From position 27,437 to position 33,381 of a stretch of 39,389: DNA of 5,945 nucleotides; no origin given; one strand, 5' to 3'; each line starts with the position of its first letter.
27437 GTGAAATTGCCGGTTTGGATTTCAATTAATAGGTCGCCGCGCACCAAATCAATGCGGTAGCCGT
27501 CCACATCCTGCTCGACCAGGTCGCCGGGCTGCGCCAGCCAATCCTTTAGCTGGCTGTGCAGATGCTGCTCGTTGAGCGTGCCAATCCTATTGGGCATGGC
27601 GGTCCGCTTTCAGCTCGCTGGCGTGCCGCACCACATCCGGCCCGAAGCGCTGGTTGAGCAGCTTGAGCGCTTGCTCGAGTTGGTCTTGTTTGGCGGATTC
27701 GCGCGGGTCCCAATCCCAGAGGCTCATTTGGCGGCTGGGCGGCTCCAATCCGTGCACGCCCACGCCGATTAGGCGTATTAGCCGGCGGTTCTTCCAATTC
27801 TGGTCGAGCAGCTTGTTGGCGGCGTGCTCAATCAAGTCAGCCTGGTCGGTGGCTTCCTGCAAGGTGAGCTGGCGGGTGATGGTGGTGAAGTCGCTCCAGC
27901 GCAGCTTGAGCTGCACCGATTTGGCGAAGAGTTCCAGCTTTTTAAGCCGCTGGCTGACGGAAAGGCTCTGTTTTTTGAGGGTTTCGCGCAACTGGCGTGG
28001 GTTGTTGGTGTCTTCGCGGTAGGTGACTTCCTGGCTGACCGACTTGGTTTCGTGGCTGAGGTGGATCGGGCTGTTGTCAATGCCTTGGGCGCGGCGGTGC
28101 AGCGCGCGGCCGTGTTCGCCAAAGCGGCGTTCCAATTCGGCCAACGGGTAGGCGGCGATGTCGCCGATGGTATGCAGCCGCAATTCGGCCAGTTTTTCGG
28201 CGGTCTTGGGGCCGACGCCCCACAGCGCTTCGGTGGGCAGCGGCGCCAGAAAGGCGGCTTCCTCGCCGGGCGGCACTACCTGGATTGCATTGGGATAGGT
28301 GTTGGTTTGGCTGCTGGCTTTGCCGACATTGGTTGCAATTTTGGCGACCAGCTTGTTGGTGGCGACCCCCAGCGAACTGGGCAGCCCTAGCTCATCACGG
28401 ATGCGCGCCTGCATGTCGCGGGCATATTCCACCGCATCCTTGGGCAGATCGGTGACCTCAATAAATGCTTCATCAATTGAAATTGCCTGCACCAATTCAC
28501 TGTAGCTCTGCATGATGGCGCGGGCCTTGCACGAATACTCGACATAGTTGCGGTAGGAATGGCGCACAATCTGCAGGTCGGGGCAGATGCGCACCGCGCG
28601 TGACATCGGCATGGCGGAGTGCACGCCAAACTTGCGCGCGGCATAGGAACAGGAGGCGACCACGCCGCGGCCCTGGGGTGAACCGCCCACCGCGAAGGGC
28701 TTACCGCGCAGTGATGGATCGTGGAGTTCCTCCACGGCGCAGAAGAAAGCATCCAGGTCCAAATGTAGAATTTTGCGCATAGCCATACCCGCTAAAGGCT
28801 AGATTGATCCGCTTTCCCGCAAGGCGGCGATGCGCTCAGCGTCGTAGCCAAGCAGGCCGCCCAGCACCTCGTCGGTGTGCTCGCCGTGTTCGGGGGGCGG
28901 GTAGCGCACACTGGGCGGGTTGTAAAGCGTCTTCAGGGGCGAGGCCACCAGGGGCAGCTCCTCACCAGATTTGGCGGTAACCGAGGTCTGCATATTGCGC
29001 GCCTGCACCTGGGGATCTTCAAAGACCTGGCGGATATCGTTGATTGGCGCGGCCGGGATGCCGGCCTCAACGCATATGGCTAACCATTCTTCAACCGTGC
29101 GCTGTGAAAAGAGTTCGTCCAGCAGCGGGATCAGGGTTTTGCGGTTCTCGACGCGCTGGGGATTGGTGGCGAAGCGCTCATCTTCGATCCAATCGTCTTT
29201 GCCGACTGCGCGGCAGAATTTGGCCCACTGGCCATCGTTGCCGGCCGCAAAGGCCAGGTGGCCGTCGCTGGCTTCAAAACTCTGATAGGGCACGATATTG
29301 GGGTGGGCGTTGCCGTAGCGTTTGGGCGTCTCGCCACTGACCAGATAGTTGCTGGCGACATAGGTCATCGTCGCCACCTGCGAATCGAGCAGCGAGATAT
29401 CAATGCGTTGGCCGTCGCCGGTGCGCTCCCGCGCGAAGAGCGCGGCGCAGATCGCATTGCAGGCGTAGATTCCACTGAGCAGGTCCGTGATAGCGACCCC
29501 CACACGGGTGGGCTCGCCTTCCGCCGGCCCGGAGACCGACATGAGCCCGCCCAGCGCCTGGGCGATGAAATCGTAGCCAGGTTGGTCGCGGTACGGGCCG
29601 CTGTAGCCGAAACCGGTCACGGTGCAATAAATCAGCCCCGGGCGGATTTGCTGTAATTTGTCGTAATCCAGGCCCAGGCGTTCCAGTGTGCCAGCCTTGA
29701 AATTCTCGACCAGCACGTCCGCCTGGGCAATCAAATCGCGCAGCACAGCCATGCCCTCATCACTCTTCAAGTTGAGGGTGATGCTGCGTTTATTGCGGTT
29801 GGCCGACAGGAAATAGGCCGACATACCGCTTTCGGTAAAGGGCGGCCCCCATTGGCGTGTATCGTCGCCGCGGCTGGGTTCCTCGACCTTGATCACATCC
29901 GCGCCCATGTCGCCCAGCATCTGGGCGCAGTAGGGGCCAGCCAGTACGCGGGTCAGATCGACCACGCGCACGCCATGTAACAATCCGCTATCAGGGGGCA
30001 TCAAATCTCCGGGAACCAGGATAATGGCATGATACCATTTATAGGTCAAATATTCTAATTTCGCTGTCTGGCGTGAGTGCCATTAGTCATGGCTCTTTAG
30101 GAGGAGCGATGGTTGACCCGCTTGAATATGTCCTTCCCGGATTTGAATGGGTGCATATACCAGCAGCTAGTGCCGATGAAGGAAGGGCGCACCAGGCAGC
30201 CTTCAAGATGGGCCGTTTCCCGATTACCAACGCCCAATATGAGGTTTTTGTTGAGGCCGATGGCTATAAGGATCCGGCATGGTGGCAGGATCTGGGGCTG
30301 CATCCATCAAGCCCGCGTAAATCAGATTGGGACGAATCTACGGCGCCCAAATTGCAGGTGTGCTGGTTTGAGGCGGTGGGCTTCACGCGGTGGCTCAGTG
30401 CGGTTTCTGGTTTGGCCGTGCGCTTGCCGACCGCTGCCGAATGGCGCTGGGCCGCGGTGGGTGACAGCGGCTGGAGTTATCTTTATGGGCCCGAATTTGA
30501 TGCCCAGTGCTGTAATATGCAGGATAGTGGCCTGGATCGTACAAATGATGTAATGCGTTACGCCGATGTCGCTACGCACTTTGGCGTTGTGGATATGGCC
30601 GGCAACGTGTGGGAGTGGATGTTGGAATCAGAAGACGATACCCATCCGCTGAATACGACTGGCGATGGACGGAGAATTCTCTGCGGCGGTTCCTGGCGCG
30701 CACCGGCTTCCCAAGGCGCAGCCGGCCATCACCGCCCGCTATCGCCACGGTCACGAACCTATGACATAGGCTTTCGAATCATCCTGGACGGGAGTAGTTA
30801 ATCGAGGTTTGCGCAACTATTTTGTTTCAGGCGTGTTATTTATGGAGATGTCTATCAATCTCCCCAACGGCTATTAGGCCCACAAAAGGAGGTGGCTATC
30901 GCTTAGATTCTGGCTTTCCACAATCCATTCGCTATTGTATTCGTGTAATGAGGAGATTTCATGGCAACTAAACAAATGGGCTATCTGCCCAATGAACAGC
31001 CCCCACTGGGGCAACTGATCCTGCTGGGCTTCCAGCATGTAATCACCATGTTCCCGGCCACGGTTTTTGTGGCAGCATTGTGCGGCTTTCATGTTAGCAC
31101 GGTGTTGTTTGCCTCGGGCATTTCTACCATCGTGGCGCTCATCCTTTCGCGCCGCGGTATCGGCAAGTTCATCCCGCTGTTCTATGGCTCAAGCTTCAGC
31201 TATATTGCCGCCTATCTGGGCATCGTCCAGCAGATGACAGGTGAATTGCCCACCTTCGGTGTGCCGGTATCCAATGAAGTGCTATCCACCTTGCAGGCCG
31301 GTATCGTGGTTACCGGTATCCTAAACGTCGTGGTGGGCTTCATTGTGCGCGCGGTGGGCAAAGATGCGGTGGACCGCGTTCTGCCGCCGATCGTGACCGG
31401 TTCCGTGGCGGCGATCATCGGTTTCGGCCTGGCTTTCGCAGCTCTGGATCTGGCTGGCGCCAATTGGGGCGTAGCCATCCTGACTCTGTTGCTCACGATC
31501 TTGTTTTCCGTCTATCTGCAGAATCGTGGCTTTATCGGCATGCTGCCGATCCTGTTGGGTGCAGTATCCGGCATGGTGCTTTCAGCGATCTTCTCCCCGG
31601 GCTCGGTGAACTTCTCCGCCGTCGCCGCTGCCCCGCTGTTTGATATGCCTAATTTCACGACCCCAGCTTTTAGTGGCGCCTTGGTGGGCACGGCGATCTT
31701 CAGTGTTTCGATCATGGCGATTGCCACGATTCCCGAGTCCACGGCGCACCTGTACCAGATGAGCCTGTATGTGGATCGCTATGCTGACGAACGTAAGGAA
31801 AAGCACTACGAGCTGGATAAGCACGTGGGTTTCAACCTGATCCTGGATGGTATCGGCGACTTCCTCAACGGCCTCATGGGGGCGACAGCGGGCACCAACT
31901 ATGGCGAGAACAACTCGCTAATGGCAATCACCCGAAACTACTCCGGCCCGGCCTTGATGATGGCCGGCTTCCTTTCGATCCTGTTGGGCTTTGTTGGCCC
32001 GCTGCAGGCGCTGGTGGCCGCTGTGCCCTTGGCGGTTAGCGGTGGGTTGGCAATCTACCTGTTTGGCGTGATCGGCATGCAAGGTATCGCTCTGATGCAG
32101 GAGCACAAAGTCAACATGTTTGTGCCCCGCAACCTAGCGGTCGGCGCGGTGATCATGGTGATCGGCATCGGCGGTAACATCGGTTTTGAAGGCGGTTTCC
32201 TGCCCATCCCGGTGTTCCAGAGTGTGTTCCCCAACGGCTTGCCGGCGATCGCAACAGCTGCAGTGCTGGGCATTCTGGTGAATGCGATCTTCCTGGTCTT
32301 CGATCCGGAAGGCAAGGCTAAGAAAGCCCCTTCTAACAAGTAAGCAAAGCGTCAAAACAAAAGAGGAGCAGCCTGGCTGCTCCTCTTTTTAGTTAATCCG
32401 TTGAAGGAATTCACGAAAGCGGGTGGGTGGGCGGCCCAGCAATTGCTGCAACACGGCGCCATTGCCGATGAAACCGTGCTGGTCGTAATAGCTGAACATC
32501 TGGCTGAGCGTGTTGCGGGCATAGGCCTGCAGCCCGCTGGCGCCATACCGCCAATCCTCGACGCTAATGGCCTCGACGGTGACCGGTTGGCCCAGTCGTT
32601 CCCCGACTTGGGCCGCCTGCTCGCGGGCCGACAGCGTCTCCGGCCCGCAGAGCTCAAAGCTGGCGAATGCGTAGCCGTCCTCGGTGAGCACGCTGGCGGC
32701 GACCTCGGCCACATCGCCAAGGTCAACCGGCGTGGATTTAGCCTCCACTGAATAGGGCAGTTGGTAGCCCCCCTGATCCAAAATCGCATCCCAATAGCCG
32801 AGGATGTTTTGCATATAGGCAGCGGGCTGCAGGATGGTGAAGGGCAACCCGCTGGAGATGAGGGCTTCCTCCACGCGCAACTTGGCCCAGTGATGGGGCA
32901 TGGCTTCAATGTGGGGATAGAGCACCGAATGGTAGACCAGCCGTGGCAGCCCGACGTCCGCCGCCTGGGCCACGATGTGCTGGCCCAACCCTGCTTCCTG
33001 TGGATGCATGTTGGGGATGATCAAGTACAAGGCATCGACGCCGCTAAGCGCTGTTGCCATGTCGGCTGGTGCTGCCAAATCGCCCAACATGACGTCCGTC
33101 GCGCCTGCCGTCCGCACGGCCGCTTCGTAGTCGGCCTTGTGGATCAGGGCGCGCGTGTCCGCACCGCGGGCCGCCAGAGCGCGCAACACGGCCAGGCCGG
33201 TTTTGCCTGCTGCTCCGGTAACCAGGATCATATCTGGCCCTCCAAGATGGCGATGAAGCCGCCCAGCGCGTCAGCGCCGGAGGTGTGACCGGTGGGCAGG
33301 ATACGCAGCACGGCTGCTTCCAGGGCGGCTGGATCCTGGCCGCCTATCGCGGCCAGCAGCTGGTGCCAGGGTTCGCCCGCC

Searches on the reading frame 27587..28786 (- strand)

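Call 23: search_protein_families(library=pfam, proteins=[window:27587-28786:-], max_evalue=0.00001)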
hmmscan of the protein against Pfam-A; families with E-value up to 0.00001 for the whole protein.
window:27587-28786:- (399 aa): 3 families
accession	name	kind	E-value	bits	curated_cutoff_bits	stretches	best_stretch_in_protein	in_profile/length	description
PF00817.25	IMS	-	1.7e-45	155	23.2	1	9-153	1-148/148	impB/mucB/samB family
PF11799.13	IMS_C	-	7.3e-27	94.4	20.7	1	248-356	2-109/109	impB/mucB/samB family C-terminal domain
PF21999.2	IMS_HHH_1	-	6.6e-09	36.5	27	1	188-237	3-53/53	DNA polymerase-iota, thumb domain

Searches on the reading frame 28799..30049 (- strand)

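Call 23: search_protein_families(library=pfam, proteins=[window:28799-30049:-], max_evalue=0.00001)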
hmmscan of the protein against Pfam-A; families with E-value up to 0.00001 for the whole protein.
window:28799-30049:- (416 aa): 1 family
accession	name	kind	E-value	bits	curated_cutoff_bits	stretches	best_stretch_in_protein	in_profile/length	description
PF02515.22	CoA_transf_3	-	3e-141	471.2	23.3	1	24-392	1-366/366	CoA-transferase family III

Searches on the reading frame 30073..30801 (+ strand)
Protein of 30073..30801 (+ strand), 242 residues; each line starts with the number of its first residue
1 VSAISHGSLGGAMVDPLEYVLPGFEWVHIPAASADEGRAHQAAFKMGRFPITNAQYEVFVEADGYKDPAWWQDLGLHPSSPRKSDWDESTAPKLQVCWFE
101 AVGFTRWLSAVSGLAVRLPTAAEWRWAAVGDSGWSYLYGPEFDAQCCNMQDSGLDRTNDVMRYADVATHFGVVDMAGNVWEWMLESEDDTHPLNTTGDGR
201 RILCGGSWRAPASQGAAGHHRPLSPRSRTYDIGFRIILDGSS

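Call 23: search_protein_families(library=pfam, proteins=[window:30073-30801:+], max_evalue=0.00001)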
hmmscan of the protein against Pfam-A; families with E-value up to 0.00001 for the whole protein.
window:30073-30801:+ (242 aa): 1 family
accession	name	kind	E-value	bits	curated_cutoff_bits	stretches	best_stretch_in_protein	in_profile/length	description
PF03781.23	FGE-sulfatase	-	2.7e-32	112.9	23.3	1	40-237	33-254/255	Sulfatase-modifying factor enzyme 1-like domain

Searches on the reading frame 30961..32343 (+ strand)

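Call 23: search_protein_families(library=pfam, proteins=[window:30961-32343:+], max_evalue=0.00001)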
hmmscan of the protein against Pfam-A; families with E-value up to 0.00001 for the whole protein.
window:30961-32343:+ (460 aa): 1 family
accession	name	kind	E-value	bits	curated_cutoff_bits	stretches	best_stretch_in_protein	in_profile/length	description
PF00860.26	Xan_ur_permease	-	3.1e-51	174.7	27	1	17-409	1-387/389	Permease family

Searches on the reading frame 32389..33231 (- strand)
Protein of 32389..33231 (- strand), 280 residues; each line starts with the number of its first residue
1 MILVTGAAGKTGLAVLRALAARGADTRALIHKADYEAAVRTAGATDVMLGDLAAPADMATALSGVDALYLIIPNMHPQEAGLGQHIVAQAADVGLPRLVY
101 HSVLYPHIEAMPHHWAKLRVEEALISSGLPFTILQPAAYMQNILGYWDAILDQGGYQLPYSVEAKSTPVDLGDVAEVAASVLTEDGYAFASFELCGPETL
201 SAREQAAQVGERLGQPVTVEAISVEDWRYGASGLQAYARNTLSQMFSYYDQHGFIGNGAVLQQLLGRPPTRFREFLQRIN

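Call 23: search_protein_families(library=pfam, proteins=[window:32389-33231:-], max_evalue=0.00001)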
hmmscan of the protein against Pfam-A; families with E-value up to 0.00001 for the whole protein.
window:32389-33231:- (280 aa): 2 families
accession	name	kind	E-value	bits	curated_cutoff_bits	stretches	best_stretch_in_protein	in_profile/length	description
PF05368.20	NmrA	-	9.5e-25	88.2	27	1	2-256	5-274/298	NmrA-like family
PF13460.12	NAD_binding_10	-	1.3e-17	64.7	27.2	1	6-184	1-183/184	NAD(P)H-binding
